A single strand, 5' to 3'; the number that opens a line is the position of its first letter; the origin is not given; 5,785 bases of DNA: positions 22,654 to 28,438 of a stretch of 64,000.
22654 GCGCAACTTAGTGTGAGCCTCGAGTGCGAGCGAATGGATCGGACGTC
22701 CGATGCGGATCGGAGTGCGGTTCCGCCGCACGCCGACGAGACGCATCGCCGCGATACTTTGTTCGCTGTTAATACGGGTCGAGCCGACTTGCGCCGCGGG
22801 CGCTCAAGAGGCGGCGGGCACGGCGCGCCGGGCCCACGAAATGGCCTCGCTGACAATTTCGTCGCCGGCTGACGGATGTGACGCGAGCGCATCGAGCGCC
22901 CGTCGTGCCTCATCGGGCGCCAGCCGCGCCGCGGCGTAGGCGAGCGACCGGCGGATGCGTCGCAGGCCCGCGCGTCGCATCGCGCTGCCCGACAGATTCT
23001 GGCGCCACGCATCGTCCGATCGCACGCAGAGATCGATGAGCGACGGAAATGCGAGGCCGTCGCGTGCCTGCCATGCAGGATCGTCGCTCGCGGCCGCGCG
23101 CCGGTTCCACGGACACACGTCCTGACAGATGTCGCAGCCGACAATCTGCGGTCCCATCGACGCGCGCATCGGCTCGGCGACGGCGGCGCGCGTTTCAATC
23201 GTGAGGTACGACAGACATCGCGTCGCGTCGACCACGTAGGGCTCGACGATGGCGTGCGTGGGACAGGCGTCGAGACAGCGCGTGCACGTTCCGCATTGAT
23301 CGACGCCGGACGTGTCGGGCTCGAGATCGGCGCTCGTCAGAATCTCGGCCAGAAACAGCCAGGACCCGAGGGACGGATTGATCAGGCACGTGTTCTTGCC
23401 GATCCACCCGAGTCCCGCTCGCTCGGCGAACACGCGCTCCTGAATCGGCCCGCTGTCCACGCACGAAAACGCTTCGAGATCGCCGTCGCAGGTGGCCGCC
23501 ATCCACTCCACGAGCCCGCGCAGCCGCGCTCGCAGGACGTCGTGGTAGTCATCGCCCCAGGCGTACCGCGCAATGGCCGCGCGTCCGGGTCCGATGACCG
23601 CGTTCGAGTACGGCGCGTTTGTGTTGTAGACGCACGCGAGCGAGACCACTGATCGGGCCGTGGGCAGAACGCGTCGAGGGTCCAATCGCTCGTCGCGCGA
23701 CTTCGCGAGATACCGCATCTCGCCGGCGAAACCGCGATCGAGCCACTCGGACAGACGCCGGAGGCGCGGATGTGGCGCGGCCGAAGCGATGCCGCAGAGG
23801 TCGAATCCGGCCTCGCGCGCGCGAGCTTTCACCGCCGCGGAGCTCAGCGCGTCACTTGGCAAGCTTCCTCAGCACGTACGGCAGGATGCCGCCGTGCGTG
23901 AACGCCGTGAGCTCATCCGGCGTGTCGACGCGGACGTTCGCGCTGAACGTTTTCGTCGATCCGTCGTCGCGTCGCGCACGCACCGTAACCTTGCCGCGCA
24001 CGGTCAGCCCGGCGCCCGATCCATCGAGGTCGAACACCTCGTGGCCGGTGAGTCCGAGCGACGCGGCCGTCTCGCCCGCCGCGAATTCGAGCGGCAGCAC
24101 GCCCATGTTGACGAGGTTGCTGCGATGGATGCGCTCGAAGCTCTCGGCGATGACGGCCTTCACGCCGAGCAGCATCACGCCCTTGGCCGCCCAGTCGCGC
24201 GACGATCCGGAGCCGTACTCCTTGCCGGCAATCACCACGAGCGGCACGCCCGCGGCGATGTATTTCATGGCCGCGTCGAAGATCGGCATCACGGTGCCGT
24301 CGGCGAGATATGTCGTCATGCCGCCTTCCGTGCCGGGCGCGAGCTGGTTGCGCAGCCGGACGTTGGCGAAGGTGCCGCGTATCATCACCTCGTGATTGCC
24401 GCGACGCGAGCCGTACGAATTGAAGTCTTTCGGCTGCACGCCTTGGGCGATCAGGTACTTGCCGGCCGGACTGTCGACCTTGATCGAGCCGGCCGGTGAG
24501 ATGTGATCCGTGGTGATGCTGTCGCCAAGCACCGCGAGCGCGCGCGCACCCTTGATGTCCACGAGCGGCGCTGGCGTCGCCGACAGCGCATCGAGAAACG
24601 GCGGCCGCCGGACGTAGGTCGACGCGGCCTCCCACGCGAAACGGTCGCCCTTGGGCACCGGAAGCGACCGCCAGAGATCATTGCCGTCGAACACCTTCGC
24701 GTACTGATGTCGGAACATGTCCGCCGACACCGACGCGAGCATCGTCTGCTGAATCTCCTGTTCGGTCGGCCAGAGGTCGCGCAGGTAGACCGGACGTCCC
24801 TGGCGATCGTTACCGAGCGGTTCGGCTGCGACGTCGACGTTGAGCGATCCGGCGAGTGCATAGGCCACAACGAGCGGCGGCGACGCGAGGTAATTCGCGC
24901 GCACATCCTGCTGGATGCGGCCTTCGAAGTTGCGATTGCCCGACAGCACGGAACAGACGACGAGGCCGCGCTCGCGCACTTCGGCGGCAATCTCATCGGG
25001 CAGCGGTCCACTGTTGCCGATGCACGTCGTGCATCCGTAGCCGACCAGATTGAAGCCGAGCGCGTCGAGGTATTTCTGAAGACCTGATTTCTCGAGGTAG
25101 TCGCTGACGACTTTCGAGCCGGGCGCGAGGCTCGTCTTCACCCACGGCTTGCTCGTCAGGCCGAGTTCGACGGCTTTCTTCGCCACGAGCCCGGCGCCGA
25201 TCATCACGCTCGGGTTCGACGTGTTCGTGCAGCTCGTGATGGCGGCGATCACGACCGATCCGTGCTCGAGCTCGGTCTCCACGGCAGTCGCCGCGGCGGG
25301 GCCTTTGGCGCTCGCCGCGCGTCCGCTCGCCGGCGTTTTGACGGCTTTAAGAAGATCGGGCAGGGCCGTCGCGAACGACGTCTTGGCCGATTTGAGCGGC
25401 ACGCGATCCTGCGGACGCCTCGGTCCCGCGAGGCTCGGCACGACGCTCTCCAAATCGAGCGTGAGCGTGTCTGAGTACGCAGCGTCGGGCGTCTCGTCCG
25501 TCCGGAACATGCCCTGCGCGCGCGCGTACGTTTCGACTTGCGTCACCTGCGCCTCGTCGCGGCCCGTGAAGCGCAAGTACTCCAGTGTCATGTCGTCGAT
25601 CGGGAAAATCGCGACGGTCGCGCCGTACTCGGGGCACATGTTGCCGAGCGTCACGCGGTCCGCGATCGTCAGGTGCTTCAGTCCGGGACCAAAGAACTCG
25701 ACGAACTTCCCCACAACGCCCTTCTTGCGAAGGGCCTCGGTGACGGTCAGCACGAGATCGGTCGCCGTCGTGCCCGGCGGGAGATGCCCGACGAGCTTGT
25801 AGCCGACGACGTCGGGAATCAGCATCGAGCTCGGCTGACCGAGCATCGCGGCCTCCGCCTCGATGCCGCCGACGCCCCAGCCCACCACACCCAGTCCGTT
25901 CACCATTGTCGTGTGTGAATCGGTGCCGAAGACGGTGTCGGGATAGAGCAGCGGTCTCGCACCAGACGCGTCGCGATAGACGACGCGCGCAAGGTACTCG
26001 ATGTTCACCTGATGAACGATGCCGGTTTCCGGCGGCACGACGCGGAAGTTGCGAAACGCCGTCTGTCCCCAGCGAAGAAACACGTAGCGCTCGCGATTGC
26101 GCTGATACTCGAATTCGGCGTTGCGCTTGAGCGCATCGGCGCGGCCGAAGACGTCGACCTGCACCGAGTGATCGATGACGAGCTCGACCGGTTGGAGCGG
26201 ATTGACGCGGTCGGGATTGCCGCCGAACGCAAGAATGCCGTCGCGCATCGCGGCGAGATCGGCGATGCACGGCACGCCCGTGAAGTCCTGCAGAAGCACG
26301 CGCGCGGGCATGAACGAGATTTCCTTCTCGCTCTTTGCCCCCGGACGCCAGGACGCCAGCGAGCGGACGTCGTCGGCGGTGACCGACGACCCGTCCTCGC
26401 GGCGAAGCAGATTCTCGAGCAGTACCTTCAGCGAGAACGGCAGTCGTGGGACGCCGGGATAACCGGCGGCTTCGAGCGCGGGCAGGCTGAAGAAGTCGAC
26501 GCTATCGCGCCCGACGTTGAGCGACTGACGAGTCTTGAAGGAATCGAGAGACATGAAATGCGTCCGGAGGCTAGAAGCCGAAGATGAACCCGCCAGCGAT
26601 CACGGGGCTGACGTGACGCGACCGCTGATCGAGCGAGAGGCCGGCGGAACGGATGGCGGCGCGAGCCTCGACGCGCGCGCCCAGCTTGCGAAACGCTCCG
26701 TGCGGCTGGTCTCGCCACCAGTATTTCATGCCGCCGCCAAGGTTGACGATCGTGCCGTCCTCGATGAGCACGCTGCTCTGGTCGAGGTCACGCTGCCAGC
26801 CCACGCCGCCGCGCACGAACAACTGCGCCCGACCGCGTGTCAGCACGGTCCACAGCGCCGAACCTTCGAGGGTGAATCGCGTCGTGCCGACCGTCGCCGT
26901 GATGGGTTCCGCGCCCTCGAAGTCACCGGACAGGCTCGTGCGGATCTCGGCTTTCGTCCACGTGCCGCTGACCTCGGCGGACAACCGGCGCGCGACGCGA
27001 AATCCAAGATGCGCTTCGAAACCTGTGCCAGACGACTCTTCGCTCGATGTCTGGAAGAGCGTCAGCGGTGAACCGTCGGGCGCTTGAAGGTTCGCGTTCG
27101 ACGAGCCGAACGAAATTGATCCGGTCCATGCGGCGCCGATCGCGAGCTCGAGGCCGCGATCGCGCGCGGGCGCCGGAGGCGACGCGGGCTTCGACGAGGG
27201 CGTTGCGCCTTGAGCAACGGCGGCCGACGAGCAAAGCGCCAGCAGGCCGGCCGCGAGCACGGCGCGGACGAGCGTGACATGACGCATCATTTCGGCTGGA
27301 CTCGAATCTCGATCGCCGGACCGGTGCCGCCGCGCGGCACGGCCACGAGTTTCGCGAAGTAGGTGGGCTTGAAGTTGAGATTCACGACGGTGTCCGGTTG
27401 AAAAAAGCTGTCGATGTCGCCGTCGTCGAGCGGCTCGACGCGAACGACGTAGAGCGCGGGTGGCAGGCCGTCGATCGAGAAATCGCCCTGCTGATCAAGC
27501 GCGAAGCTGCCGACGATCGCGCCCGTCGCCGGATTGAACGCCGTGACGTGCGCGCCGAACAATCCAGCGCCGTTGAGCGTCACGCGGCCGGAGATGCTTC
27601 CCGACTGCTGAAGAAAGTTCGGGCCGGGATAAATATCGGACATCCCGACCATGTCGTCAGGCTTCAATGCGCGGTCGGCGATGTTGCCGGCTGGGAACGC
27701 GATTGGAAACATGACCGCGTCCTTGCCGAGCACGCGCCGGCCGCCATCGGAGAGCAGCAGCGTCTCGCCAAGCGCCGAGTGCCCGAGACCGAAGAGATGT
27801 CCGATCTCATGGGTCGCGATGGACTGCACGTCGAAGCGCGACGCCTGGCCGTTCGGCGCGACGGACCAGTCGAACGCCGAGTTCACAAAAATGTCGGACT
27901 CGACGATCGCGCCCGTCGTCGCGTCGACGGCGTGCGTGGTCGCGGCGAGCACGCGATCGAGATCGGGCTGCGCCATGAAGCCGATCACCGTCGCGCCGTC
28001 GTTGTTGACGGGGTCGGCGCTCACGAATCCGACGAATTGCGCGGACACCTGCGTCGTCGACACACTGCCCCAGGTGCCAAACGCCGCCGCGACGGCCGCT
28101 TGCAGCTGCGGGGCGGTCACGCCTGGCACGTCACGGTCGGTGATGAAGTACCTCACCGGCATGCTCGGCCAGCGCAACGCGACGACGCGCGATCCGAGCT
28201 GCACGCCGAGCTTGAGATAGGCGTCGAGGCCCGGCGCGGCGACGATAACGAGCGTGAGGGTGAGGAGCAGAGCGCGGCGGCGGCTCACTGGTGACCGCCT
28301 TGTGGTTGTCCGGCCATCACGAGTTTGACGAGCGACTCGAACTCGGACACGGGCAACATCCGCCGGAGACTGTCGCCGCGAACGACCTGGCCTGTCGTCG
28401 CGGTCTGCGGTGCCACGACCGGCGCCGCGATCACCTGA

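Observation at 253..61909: Gene-boundary hairpin / tandem 'word-repeat' elements at 12 or more loci, with several shared sequence families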

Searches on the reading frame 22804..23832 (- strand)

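Call 79: search_protein_families(library=pfam, proteins=[window:22804-23832:-], max_evalue=0.00001)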
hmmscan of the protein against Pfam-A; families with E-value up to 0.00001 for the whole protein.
window:22804-23832:- (342 aa): 2 families
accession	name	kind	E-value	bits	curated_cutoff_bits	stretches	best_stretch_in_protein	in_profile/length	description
PF13484.11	Fer4_16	-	4e-22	79.2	30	1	179-243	1-66/66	4Fe-4S double cluster binding domain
PF08331.15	QueG_DUF1730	-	3.8e-20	72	25.1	1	49-127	1-77/77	Epoxyqueuosine reductase QueG, DUF1730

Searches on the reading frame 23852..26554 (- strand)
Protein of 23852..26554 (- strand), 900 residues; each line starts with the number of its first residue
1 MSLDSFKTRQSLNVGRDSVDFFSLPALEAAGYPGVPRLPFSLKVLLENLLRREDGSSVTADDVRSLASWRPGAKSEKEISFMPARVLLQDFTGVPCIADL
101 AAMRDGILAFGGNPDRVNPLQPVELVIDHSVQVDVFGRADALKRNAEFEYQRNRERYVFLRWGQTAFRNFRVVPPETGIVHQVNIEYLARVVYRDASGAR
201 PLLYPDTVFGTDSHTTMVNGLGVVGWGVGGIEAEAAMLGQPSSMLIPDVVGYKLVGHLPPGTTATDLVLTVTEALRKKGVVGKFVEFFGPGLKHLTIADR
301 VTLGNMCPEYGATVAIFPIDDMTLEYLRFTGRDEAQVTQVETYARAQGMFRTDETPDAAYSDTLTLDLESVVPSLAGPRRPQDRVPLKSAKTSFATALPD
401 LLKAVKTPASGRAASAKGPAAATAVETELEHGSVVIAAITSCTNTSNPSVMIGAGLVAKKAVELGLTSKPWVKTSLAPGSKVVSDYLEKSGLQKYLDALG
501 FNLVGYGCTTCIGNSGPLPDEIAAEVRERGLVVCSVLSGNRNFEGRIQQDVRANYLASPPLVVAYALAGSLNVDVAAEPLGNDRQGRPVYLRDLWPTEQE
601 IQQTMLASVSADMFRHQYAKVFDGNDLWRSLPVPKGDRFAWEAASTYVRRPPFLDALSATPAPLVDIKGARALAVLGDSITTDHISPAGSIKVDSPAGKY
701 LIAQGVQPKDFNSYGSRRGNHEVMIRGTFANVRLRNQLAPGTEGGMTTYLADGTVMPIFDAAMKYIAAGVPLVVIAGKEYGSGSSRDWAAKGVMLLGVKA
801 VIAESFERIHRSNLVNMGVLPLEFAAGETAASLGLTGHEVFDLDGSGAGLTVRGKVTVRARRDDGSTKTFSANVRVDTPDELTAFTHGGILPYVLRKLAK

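Call 79: search_protein_families(library=pfam, proteins=[window:23852-26554:-], max_evalue=0.00001)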
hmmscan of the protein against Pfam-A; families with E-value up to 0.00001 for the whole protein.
window:23852-26554:- (900 aa): 2 families
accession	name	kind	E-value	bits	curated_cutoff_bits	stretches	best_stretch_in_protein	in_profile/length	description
PF00330.25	Aconitase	-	3.9e-164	547.4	28.7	1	76-569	13-463/463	Aconitase family (aconitate hydratase)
PF00694.25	Aconitase_C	-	2.2e-44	151.4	22.8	1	699-826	3-130/131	Aconitase C-terminal domain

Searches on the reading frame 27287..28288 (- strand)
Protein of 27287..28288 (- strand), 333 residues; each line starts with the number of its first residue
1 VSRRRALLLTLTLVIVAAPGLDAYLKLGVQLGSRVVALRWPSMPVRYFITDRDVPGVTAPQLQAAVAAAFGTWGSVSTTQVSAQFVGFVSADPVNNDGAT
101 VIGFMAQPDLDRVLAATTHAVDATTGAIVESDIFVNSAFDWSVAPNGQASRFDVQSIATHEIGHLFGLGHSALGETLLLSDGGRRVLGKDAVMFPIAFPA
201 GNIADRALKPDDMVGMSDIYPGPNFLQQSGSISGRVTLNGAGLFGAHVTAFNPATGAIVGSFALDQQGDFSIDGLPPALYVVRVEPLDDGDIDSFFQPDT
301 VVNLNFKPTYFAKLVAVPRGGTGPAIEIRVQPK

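Call 46: search_protein_families(library=pfam, proteins=[window:27287-28288:-])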
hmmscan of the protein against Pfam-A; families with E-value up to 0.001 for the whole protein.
window:27287-28288:- (333 aa): 2 families
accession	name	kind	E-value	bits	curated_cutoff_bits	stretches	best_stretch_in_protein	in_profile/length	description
PF00413.30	Peptidase_M10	-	1.2e-10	41.9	24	1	40-177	2-131/159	Matrixin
PF13620.12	CarboxypepD_reg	-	3e-08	34.3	32.3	1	231-285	1-55/82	Carboxypeptidase regulatory-like domain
